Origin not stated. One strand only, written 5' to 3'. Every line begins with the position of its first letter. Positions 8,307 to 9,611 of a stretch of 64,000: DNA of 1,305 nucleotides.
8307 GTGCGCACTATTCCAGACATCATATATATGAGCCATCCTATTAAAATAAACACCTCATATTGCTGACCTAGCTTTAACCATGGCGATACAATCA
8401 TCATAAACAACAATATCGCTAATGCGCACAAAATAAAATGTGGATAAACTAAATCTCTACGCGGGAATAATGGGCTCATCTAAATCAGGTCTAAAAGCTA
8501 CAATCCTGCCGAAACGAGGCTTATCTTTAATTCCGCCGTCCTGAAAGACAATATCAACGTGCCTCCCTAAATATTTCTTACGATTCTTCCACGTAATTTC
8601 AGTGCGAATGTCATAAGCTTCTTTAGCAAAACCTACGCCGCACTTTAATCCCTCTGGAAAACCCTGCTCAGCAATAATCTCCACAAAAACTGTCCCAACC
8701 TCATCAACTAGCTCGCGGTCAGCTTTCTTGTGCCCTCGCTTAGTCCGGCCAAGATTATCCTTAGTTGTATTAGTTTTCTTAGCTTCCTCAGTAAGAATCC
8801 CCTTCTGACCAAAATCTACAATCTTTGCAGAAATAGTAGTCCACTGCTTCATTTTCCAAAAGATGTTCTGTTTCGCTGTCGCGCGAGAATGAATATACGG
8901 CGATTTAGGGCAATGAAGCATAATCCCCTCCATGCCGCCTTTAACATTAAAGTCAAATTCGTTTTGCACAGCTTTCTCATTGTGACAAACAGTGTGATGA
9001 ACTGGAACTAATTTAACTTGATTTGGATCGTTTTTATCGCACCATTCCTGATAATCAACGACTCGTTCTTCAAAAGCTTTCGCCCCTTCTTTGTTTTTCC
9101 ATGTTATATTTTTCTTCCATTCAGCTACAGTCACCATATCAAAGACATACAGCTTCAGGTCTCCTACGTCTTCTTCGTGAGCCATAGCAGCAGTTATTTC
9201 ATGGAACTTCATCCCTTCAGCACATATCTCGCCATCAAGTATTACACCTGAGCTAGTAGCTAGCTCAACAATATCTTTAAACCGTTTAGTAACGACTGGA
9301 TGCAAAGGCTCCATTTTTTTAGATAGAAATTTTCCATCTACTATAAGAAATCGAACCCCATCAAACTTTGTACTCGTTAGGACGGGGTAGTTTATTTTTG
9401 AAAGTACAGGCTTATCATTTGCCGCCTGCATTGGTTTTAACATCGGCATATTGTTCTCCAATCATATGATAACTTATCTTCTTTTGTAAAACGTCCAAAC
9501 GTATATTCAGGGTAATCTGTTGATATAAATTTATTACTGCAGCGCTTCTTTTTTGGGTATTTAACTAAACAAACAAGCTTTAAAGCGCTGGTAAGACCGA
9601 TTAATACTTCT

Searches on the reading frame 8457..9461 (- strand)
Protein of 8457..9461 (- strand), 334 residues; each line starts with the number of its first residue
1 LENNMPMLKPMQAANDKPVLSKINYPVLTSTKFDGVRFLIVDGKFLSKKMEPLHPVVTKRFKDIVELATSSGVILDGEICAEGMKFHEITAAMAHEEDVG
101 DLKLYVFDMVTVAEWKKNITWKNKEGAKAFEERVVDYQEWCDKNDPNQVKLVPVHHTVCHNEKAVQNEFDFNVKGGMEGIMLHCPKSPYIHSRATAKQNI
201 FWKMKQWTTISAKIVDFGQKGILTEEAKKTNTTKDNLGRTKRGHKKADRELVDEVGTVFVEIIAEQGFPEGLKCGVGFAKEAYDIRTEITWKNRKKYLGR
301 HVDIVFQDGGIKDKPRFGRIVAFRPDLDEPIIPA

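Call 12: search_protein_families(library=pfam, proteins=[window:8457-9461:-], max_evalue=0.01)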
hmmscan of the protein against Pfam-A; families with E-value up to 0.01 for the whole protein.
window:8457-9461:- (334 aa): 1 family
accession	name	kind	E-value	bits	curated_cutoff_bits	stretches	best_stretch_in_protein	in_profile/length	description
PF01068.26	DNA_ligase_A_M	-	1.1e-10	42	26.2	1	18-205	12-204/204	ATP dependent DNA ligase domain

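Call 13: search_protein_families(library=phrogs, proteins=[window:8457-9461:-], max_evalue=0.001)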
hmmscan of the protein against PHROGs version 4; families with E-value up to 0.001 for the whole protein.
window:8457-9461:- (334 aa): 1 family
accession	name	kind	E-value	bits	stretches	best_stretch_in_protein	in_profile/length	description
phrog_114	-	DNA, RNA and nucleotide metabolism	4.1e-38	132.3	1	3-330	216-504/634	ATP-dependent DNA ligase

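Call 52: search_solved_structures(query=window:8457-9461:-, max_evalue=0.01)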
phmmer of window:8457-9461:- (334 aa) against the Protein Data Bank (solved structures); distinct sequences matched with E-value up to 0.01: 8.
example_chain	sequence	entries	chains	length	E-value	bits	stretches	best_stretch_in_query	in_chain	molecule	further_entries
1p8l_A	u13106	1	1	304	4e-23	85.3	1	3-327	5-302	PBCV-1 DNA ligase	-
2q2t_A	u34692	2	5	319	5.8e-23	84.8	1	4-327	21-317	Chlorella virus DNA ligase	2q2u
1fvi_A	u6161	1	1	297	2.7e-21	79.3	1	8-327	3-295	CHLORELLA VIRUS DNA LIGASE-ADENYLATE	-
7obn_A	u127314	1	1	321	9.3e-14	54.5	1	8-325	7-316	DNA ligase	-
6rar_I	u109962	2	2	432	0.0018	20.7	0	255-313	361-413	ATP-dependent DNA ligase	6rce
6rau_I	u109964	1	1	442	0.002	20.6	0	255-313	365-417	ATP-dependent DNA ligase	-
6ras_I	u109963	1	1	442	0.002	20.5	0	255-313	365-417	ATP-dependent DNA ligase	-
3gde_A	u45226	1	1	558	0.0061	19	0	30-193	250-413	DNA ligase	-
